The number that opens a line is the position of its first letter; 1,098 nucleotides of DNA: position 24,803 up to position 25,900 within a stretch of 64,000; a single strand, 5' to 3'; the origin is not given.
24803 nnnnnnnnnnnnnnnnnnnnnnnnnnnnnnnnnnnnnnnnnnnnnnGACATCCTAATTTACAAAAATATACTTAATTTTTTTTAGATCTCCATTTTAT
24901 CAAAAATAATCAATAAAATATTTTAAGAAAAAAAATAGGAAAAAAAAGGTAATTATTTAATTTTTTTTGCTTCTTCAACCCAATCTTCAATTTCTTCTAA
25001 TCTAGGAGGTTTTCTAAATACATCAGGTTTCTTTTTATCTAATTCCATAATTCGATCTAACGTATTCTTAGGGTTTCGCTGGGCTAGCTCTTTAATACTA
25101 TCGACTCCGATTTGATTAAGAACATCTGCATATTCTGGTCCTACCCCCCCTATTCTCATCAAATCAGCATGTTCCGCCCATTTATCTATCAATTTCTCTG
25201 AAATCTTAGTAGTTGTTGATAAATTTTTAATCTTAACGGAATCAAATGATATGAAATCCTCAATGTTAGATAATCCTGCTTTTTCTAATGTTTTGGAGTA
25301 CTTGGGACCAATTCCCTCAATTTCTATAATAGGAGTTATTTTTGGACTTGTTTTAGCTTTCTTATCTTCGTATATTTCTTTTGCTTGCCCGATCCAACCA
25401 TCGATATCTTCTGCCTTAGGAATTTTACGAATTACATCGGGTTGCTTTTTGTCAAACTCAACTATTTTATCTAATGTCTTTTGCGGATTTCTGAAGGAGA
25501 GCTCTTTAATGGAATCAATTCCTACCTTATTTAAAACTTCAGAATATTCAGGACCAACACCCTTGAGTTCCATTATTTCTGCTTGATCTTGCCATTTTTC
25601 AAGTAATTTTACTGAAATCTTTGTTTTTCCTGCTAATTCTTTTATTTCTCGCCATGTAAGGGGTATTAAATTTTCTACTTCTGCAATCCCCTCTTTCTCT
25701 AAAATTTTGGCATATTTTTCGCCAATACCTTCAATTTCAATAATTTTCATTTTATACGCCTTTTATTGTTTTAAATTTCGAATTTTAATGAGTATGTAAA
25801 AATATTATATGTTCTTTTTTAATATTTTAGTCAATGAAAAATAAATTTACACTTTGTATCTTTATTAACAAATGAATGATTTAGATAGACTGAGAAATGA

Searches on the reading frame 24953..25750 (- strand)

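Call 7: search_protein_families(library=pfam, proteins=[window:24953-25750:-], max_evalue=0.1)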
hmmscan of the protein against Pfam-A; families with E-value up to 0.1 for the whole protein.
window:24953-25750:- (265 aa): 15 families
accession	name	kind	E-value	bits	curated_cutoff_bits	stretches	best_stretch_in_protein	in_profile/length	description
PF14229.12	DUF4332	-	1.8e-51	173.9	23.2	2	145-263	1-121/122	Domain of unknown function (DUF4332)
PF14520.12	HHH_5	-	6.3e-23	81.5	27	4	141-195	4-55/57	Helix-hairpin-helix domain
PF11731.14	Cdd1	-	5.3e-15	55.8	25.5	2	194-242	5-53/86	Pathogenicity locus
PF10391.15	DNA_pol_lambd_f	-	2e-09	37.5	29.8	1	197-232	3-37/51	Fingers domain of DNA polymerase lambda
PF02961.22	SAM_BAF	-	7.9e-08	33.1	25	0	3-28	20-45/88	Barrier to autointegration factor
PF17191.10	RecG_wedge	-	4.6e-07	30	23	0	62-89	5-32/162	RecG wedge domain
PF00416.27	Ribosomal_S13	-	1.4e-06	29.2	31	0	3-41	17-56/128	Ribosomal protein S13/S18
PF04994.19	TfoX_C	-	2.3e-06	28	23.1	0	57-85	3-31/81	TfoX C-terminal domain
PF21999.2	IMS_HHH_1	-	6.9e-05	23.7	27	0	62-85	3-26/53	DNA polymerase-iota, thumb domain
PF11798.14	IMS_HHH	-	0.00036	21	24.4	0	139-160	11-32/32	IMS family HHH motif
PF21794.3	RAD51D_N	-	0.0037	17.8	27.3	0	15-50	18-50/60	RAD51D, N-terminal domain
PF20451.3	Calmod_bind_M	-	0.0052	17.8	24.5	0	150-195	17-64/67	Calmodulin binding protein central domain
PF00709.27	Adenylsucc_synt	-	0.012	14.8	27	0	145-225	128-205/416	Adenylosuccinate synthetase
PF00633.29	HHH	-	0.015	15.6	24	0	57-68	11-22/30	Helix-hairpin-helix motif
PF22993.4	SAM_EPH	-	0.015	15.5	27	0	209-227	21-39/60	Ephrin receptor 1 SAM domain-like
